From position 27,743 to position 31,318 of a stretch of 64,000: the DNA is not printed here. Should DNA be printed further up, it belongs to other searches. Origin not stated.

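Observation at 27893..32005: Cytoplasmic fused ferredoxin-molybdopterin oxidoreductase with rhodanese and ArsR neighbours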

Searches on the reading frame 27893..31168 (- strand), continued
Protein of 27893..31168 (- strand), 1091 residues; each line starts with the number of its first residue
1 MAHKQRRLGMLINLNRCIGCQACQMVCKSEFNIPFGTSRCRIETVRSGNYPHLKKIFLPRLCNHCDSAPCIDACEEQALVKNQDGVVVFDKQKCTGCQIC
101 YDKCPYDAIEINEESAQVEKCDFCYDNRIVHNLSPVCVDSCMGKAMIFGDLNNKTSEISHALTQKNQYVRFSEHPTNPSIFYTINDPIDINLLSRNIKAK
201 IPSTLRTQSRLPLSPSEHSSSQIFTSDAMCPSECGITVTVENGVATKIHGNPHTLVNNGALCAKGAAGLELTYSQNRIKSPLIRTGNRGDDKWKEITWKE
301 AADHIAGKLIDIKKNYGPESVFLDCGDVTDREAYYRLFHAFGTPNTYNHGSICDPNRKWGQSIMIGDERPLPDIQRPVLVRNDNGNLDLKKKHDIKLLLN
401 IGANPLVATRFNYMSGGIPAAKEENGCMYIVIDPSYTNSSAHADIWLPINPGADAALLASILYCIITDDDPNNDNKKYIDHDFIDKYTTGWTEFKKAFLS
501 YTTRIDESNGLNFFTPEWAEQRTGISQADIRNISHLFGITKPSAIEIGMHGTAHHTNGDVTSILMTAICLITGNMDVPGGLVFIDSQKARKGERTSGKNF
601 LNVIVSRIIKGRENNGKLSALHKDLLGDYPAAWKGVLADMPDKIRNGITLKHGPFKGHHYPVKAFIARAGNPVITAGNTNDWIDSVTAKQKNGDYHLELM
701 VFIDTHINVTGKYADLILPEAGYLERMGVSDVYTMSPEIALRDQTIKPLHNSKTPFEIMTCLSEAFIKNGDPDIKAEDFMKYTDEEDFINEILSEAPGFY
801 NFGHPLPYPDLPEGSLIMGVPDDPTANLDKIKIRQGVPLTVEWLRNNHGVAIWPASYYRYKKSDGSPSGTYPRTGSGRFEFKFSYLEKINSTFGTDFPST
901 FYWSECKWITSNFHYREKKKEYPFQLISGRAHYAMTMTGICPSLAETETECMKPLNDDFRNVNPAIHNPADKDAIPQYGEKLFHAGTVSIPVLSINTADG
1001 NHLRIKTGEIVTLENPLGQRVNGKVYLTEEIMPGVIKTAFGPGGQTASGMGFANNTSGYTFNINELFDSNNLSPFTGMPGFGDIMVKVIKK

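Call 52: predict_structure(alignment_id=A1)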
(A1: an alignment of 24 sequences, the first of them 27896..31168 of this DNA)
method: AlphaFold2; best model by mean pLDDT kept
length: 1091 residues; sequences in the alignment: 24
mean_pLDDT: 46.4   pTM: 0.34
mean pLDDT of the five models: 46.4, 45.0, 44.7, 42.1, 39.2
residues with pLDDT >= 90: 0; 70-90: 146; 50-70: 269; < 50: 676
segments of 3 or more residues with pLDDT < 50: 1-4, 32-41, 47-54, 62-77, 79-124, 172-177, 198-279, 288-291, 322-331, 344-385, 390-455, 486-489, 536-601, 605-612, 620-714, 718-753, 793-807, 820-822, 836-855, 865-889, 897-916, 926-946, 963-979, 1039-1065, 1067-1083
pLDDT, mean of each block of 10 residues (from residue 1): 56 69 53 43 49 53 40 42 35 43 38 37 51 64 72 75 67 51 64 53 31 35 39 38 38 28 23 35 57 67 72 68 40 64 47 24 25 35 47 31 25 28 31 26 30 51 75 65 52 65 71 79 64 51 34 32 47 33 23 38 47 49 36 23 33 34 29 25 31 33 25 43 27 21 24 61 81 77 66 38 37 61 61 57 35 47 46 43 46 47 31 49 45 29 47 65 42 35 58 75 81 69 72 58 29 32 43 29 61 59
secondary structure, 60 per line:
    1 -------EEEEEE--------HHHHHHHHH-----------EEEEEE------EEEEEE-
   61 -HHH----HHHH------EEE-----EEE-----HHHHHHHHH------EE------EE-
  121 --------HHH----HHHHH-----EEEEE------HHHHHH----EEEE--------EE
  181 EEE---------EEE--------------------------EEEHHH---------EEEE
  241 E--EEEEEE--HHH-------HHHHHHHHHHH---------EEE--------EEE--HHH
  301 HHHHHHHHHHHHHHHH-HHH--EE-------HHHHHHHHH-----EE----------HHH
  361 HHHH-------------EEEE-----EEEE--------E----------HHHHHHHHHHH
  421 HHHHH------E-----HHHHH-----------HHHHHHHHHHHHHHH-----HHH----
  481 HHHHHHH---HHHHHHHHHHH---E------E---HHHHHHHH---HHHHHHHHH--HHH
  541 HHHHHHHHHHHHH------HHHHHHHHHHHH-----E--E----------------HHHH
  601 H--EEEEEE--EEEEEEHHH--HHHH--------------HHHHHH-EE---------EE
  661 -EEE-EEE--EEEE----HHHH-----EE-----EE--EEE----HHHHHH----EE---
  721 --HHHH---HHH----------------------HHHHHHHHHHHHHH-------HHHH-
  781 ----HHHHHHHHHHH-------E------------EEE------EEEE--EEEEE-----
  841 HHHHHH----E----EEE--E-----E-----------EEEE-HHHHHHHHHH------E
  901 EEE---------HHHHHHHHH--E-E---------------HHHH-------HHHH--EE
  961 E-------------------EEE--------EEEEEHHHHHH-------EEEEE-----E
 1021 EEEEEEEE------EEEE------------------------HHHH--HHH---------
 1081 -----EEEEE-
elements in order (helices of 4 or more, strands of 3 or more residues): E8-13 H22-30 E42-47 E54-59 H69-72 E79-81 E87-89 H95-103 H136-140 E146-150 H157-162 E167-170 E179-183 E193-195 E222-224 E237-241 E244-249 H262-272 E282-284 E293-295 H298-316 H332-340 H358-364 E378-381 E387-390 H410-425 H438-442 H454-468 H481-487 H491-501 H516-523 H527-535 H538-553 H560-571 H597-601 E604-609 E612-617 H623-626 H641-646 E662-664 E666-668 E671-674 H679-682 E699-701 H706-711 H723-726 H755-768 H776-779 H785-795 E816-818 E825-828 E831-835 H841-846 E856-858 E879-882 H884-893 E900-903 H913-921 H942-945 H953-956 E959-961 E981-983 E992-996 H997-1002 E1010-1014 E1020-1028 E1035-1038 H1063-1066 E1086-1090

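Call 85: predict_structure(alignment_id=A3)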
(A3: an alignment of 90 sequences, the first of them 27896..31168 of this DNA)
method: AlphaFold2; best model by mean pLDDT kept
length: 1091 residues; sequences in the alignment: 90
mean_pLDDT: 92.0   pTM: 0.93
mean pLDDT of the five models: 92.0, 90.5, 90.4, 90.3, 88.2
residues with pLDDT >= 90: 846; 70-90: 208; 50-70: 23; < 50: 14
segments of 3 or more residues with pLDDT < 50: 965-977
pLDDT, mean of each block of 10 residues (from residue 1): 83 95 92 89 93 93 90 93 93 90 90 83 93 93 95 95 89 91 79 89 90 71 95 94 93 92 94 94 98 98 99 98 91 97 93 92 95 92 84 97 91 93 96 97 97 97 98 97 97 98 93 97 97 98 95 94 98 97 86 92 97 97 96 93 97 98 96 91 96 96 97 98 96 88 97 98 98 96 97 81 70 81 85 89 96 90 88 93 97 96 85 78 93 87 92 95 55 49 92 97 97 95 97 96 91 91 92 93 94 83
secondary structure, 60 per line:
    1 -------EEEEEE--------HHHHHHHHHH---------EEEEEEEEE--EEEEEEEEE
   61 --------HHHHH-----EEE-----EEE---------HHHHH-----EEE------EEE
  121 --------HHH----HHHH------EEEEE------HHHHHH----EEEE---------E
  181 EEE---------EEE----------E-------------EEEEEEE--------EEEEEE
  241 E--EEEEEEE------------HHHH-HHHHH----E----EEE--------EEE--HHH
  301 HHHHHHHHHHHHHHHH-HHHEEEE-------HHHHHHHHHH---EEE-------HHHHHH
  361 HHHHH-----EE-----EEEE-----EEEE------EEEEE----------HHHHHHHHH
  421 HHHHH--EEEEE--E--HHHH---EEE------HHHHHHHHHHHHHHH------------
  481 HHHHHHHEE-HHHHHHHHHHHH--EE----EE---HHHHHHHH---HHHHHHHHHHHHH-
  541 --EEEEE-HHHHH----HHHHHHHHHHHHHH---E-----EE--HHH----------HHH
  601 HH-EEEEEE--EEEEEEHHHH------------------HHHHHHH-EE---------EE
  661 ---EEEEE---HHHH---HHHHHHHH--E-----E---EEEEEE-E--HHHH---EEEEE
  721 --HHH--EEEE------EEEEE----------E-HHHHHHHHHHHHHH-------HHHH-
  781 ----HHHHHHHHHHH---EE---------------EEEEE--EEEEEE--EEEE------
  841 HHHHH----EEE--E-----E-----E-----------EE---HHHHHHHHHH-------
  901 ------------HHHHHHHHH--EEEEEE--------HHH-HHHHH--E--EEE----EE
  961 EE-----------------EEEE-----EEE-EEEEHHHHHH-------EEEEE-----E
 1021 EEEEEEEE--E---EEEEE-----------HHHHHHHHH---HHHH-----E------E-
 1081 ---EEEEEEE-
elements in order (helices of 4 or more, strands of 3 or more residues): E8-13 H22-31 E41-49 E52-60 H69-73 E79-81 E87-89 H99-103 E109-111 E118-120 H136-139 E146-150 H157-162 E167-170 E180-183 E193-195 E220-226 E235-241 E244-250 H263-266 H268-272 E282-284 E293-295 H298-316 E321-324 H332-341 E345-347 H355-365 E378-381 E387-390 E397-401 H412-425 E428-432 H438-441 E445-447 H454-468 H481-487 H491-502 H516-523 H527-539 E543-547 H549-553 H558-571 H598-602 E604-609 E612-617 H618-621 H640-646 E664-668 H672-675 H679-686 E699-704 H709-712 E716-720 E728-731 E738-742 H755-768 H776-779 H785-795 E816-820 E823-828 E831-834 H841-845 E850-852 H884-893 H913-921 E924-929 H942-946 E952-954 E959-962 E980-983 E989-991 E993-996 H997-1002 E1010-1014 E1020-1028 E1035-1039 H1051-1059 H1063-1066 E1084-1090

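Call 87: fold_search(model_id=the predicted structure, library=pdb)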
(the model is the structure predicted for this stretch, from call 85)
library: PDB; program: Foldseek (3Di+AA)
matches with E <= 10: 630; with E <= 0.001: 196
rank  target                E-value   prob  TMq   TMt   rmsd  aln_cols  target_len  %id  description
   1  6cz7_A                3.5e-42  1.00  0.57  0.74   7.2       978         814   19  The arsenate respiratory reductase (Arr) complex from Shewanella sp. ANA-3 (released 2018-08-15)
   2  6cz7_C                3.6e-41  1.00  0.56  0.75   6.9       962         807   18  The arsenate respiratory reductase (Arr) complex from Shewanella sp. ANA-3 (released 2018-08-15)
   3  2vpw_A                7.3e-41  1.00  0.54  0.78   6.5       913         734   21  Polysulfide reductase with bound menaquinone (released 2008-06-10)
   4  2e7z                  2.1e-38  1.00  0.53  0.78   7.1       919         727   19  Acetylene Hydratase from Pelobacter acetylenicus (released 2007-02-27)
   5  7vw6_A                3.3e-37  1.00  0.52  0.62   9.3      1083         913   16  Cryo-EM Structure of Formate Dehydrogenase 1 from Methylorubrum extorquens AM1 (released 2022-06-01)
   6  2v45                  4.6e-37  1.00  0.51  0.75   8.1       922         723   18  A New Catalytic Mechanism of Periplasmic Nitrate Reductase from Desulfovibrio desulfuricans ATCC 27774 from Crystallogra (released 2008-03-18)
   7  8j83_A                6.1e-37  1.00  0.53  0.63   8.7      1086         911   16  Crystal structure of formate dehydrogenase from Methylorubrum extorquens AM1 (released 2023-10-11)
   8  9vap_A                6.1e-37  1.00  0.52  0.63   9.5      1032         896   17  Cryo-EM structure of formate dehydrogenase from Shewanella oneidensis MR-1 (SoFdhAB) (released 2026-04-08)
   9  7l5s                  1.1e-36  1.00  0.51  0.70   9.1       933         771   17  Crystal Structure of Haemophilus influenzae MtsZ at pH 5.5 (released 2021-04-21)
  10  7l5i                  1.8e-36  1.00  0.52  0.72   8.4       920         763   16  Crystal Structure of Haemophilus influenzae MtsZ at pH 7.0 (released 2021-04-21)
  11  1fdi                  1.9e-36  1.00  0.51  0.75   7.5       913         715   19  OXIDIZED FORM OF FORMATE DEHYDROGENASE H FROM E. COLI COMPLEXED WITH THE INHIBITOR NITRITE (released 1997-08-20)
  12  8rqz_C                2.1e-36  1.00  0.52  0.58   6.8       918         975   17  Crystal structure of Molybdenum bispyranopterin guanine dinucleotide formate dehydrogenases ForCE1 from Bacillus subti (released 2025-08-06)
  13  2nap                  2.9e-36  1.00  0.51  0.75   7.7       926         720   18  DISSIMILATORY NITRATE REDUCTASE (NAP) FROM DESULFOVIBRIO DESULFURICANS (released 1999-09-19)
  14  1h5n_A                4.5e-36  1.00  0.51  0.71   7.9       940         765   16  DMSO REDUCTASE MODIFIED BY THE PRESENCE OF DMS AND AIR (released 2002-05-17)
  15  2jio                  5.3e-36  1.00  0.50  0.73   7.9       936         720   18  A New Catalytic Mechanism of Periplasmic Nitrate Reductase from Desulfovibrio desulfuricans ATCC 27774 from Crystallogra (released 2008-03-18)
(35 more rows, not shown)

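Call 88: find_homologous_proteins(query=L013:8965-9828:+, max_evalue=1e-30)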
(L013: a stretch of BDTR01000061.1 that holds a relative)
Query L013:8965-9828:+ (288 aa): 419 proteins with E <= 1e-30 among 2834 candidates; the best 120 are listed.
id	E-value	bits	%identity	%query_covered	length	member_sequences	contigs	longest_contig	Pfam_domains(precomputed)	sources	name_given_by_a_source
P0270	2.1e-176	603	91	100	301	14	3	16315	PF00497.26,PF09084.17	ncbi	-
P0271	2.1e-165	567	86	100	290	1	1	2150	PF00497.26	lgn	-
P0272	2.3e-165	567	86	93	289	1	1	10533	PF00497.26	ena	-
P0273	3.1e-163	560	85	97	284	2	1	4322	PF00497.26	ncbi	-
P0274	4.5e-163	559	83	100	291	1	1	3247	PF00497.26,PF09084.17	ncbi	-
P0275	1.7e-162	557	82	100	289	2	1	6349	PF00497.26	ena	-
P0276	2.3e-160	551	82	99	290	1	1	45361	PF00497.26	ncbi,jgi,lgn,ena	-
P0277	9.8e-160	548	84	94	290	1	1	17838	PF00497.26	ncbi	-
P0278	2.1e-159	547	82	99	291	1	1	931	PF00497.26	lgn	-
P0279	1.1e-155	535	80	94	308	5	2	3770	PF00497.26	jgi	jgi:polar amino acid transport system substrate-binding protein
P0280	1.8e-155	534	80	92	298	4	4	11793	PF00497.26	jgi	jgi:polar amino acid transport system substrate-binding protein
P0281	6.7e-155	533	82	93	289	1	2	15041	PF00497.26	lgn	-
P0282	9.9e-155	532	83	91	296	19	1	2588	PF00497.26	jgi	jgi:polar amino acid transport system substrate-binding protein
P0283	2.4e-154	531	78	100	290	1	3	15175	PF00497.26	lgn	-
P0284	1.8e-152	525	77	100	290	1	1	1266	PF00497.26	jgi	jgi:polar amino acid transport system substrate-binding protein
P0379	3.0e-124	432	65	100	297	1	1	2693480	PF00497.26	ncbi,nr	ncbi:MAG: transporter substrate-binding domain-containing protein [Nitrospiraceae bacterium]|nr:MAG:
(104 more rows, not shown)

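Call 89: find_encoding_contigs(protein=P0379, flank=6000, max_places=2)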
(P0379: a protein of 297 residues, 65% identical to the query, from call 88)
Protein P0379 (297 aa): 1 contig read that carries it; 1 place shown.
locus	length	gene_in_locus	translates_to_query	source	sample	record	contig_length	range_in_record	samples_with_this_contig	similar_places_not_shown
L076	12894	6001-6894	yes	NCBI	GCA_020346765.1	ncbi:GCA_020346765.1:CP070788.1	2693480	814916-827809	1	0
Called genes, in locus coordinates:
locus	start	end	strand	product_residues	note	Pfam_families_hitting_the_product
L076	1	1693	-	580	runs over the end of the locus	PF02922:CBM_48, PF00128:Alpha-amylase, PF02806:Alpha-amylase_C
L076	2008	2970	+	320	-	PF12974:Phosphonate-bd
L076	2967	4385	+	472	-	PF00672:HAMP (weak), PF00512:HisKA, PF02518:HATPase_c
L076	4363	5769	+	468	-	PF00072:Response_reg, PF00158:Sigma54_activat, PF14532:Sigma54_activ_2, PF07724:AAA_2 (weak), PF07728:AAA_5 (weak), PF25601:AAA_lid_14, PF02954:HTH_8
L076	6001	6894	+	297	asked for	PF00497:SBP_bac_3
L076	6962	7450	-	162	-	PF00775:Dioxygenase_C (weak)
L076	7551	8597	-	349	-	PF00291:PALP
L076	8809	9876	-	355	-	PF00005:ABC_tran, PF17912:OB_MalK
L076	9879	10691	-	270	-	PF00528:BPD_transp_1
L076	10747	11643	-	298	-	PF00528:BPD_transp_1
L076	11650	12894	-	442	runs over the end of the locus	PF01547:SBP_bac_1, PF13531:SBP_bac_11 (faint), PF13416:SBP_bac_8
